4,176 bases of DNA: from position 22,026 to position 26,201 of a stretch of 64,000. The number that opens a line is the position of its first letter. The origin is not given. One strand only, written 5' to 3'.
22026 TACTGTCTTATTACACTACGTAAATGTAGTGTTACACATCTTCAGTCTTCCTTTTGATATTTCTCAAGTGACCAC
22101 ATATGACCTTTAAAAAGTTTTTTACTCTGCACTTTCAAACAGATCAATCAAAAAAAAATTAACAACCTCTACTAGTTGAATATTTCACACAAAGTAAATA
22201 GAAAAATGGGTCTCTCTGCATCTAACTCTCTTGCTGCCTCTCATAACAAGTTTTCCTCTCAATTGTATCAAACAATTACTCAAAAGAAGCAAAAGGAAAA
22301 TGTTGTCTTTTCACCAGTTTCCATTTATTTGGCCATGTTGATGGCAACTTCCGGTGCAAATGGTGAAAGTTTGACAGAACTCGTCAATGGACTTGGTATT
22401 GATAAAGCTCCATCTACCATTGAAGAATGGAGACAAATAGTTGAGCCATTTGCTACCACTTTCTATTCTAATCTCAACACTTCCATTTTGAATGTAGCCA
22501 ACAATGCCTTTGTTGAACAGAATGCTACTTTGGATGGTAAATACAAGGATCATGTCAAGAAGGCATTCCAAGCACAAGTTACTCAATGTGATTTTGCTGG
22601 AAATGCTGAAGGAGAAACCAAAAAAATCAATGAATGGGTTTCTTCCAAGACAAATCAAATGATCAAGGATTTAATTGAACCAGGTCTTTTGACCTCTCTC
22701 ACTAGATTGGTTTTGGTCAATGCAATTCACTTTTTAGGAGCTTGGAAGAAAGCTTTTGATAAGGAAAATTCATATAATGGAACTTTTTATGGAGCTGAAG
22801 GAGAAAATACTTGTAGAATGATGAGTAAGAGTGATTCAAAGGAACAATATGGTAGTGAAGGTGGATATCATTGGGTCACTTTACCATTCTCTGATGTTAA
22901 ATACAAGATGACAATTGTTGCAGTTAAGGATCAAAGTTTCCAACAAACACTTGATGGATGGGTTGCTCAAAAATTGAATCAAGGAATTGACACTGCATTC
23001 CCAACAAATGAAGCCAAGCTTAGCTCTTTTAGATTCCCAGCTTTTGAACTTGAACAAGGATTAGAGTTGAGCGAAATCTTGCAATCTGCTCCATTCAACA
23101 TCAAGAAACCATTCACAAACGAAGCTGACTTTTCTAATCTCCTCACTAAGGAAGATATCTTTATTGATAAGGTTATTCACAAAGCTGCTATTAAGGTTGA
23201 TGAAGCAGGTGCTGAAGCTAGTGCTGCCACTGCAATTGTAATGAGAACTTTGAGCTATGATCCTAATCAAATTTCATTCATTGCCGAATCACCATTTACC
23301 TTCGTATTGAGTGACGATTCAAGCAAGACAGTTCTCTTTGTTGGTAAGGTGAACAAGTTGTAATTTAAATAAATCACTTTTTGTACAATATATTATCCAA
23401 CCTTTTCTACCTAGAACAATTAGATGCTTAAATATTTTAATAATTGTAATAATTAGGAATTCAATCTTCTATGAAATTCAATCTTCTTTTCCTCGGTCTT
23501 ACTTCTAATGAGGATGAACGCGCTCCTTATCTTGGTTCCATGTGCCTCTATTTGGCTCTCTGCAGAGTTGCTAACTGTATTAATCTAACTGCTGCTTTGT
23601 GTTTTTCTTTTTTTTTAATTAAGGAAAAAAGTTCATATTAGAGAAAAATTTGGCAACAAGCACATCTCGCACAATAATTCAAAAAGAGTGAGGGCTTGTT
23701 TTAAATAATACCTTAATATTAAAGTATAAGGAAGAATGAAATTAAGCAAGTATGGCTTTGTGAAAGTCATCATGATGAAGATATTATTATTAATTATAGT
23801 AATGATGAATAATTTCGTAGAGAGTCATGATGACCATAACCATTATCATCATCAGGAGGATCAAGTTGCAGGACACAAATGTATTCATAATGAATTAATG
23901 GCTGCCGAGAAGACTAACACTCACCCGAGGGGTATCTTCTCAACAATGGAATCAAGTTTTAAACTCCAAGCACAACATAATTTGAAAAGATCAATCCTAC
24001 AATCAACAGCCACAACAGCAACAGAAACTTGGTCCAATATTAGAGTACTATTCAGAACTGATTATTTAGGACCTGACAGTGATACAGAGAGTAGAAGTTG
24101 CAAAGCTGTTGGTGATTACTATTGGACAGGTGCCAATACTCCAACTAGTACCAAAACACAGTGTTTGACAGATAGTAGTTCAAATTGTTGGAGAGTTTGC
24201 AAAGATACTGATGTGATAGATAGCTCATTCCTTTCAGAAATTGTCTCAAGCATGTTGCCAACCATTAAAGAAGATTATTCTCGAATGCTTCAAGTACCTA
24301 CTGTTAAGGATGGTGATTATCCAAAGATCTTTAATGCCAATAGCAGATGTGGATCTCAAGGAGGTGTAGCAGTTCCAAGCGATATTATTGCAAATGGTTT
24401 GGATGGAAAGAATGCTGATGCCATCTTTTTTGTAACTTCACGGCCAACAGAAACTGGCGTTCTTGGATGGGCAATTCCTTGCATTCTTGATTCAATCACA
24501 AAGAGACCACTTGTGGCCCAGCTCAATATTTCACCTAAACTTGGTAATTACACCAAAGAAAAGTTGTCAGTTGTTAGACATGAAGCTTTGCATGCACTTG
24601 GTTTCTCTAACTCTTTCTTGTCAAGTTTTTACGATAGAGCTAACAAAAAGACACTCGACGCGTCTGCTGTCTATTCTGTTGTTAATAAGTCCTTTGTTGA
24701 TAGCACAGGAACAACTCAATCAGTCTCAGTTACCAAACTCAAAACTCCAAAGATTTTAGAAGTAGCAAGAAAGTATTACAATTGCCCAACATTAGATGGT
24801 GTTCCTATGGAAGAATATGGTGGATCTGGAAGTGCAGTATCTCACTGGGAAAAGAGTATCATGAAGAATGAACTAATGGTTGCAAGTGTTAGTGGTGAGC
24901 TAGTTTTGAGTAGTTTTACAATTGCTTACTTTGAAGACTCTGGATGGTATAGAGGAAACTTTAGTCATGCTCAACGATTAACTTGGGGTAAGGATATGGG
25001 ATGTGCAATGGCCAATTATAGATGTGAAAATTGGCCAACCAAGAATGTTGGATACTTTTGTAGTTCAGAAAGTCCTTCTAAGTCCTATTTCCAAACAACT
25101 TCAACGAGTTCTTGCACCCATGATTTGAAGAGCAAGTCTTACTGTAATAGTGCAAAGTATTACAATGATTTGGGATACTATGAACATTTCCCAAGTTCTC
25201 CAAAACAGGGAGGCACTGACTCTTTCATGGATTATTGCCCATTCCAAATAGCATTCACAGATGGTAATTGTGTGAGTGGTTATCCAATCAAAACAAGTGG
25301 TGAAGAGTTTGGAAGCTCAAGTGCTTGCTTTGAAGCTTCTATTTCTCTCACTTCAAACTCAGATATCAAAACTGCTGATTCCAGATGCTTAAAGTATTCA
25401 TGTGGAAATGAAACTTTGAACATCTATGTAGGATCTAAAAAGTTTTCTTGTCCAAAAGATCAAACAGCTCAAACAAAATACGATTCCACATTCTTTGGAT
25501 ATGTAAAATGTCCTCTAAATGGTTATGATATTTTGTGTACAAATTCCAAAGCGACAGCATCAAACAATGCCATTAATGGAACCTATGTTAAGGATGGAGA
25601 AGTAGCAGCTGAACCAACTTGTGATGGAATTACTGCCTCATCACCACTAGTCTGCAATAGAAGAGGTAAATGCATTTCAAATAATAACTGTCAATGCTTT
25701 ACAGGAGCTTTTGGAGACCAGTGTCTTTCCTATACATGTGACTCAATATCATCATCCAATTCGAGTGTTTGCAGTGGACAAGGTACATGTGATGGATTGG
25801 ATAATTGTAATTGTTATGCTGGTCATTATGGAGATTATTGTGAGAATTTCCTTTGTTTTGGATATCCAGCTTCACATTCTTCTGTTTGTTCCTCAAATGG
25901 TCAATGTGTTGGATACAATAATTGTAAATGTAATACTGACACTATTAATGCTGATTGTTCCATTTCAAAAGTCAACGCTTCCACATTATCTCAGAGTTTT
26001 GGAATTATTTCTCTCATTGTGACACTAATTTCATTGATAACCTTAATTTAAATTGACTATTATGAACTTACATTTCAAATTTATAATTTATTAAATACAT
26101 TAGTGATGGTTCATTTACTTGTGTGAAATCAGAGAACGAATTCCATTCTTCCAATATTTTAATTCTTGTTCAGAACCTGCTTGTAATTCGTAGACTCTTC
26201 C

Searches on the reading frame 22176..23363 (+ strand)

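Call 59: search_protein_families(library=pfam, proteins=[window:22176-23363:+], max_evalue=0.00001)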
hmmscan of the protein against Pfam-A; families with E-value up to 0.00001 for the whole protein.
window:22176-23363:+ (395 aa): 1 family
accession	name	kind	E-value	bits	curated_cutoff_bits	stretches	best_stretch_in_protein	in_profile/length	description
PF00079.25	Serpin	-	6.4e-86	289.3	27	1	22-394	2-369/370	Serpin (serine protease inhibitor)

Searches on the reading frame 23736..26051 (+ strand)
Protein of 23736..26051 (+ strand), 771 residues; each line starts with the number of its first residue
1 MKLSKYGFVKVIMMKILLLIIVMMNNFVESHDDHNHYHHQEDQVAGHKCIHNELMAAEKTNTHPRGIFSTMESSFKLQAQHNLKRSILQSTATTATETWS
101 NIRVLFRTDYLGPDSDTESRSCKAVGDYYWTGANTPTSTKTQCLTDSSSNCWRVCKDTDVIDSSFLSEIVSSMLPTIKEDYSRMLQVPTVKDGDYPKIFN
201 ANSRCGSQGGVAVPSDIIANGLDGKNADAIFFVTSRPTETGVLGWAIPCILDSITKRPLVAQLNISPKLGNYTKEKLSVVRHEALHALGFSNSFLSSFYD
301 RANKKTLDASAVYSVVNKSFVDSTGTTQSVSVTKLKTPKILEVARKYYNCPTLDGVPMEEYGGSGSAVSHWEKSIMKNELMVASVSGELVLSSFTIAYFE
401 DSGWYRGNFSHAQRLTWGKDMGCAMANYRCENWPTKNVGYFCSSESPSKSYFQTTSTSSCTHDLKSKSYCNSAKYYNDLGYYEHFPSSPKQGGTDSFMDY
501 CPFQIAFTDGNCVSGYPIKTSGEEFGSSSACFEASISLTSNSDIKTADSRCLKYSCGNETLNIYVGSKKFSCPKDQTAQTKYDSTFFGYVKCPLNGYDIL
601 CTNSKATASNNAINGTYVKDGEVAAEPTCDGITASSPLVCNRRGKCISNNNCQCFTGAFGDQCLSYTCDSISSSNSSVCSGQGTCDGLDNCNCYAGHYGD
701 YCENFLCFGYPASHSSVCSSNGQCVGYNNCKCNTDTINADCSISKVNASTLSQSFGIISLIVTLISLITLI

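Call 59: search_protein_families(library=pfam, proteins=[window:23736-26051:+], max_evalue=0.00001)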
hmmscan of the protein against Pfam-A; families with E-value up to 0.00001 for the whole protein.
window:23736-26051:+ (771 aa): 2 families
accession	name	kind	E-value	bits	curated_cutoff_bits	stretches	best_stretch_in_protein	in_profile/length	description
PF01457.22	Peptidase_M8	-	4.2e-67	227.5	21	1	47-594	1-518/529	Leishmanolysin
PF07974.19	EGF_2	-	1.3e-10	41.9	22.1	0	638-663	6-32/32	EGF-like domain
